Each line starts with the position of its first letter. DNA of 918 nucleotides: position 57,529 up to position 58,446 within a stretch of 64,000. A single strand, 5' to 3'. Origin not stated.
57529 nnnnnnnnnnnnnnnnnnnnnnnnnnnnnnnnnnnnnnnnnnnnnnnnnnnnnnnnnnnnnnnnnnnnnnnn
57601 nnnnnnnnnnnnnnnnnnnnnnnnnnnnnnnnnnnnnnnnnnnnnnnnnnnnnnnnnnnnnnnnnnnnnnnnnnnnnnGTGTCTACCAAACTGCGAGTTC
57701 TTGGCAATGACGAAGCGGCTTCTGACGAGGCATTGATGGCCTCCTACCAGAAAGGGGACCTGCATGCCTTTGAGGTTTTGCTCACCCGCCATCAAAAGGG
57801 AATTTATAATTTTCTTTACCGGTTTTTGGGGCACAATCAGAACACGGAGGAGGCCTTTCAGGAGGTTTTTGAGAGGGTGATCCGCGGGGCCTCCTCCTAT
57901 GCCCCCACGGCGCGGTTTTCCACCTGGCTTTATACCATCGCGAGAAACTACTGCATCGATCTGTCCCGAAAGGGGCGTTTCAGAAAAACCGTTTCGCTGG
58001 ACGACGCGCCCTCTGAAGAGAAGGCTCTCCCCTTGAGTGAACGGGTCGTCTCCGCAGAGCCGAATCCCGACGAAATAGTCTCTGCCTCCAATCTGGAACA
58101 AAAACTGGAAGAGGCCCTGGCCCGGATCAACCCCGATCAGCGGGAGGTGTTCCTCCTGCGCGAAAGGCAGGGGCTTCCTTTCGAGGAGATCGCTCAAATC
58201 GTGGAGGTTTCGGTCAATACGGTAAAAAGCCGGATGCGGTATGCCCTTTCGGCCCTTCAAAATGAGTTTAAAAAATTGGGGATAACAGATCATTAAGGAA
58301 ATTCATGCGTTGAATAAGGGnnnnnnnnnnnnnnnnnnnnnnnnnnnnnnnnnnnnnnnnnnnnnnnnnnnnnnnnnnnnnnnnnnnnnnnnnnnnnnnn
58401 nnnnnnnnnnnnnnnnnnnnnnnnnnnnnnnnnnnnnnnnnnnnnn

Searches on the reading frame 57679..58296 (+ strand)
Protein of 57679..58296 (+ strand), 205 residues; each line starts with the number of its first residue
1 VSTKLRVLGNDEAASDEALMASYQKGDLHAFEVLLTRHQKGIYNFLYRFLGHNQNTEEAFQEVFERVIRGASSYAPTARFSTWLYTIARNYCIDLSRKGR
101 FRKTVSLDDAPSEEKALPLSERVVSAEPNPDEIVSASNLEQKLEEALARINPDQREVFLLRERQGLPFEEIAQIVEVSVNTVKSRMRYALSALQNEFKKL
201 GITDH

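Call 98: search_protein_families(library=pfam, proteins=[window:57679-58296:+], max_evalue=0.0001)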
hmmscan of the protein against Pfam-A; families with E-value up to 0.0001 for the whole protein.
window:57679-58296:+ (205 aa): 4 families
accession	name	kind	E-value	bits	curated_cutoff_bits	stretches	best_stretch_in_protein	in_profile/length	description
PF04542.20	Sigma70_r2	-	1.1e-16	60.8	24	1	34-100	1-69/71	Sigma-70 region 2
PF08281.18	Sigma70_r4_2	-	6.3e-15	55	25.7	1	141-193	2-54/54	Sigma-70, region 4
PF04545.22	Sigma70_r4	-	2.7e-11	43.2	24.1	1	146-194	1-49/50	Sigma-70, region 4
PF07638.17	Sigma70_ECF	-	1.3e-07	32.1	21.1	1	19-197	7-183/185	ECF sigma factor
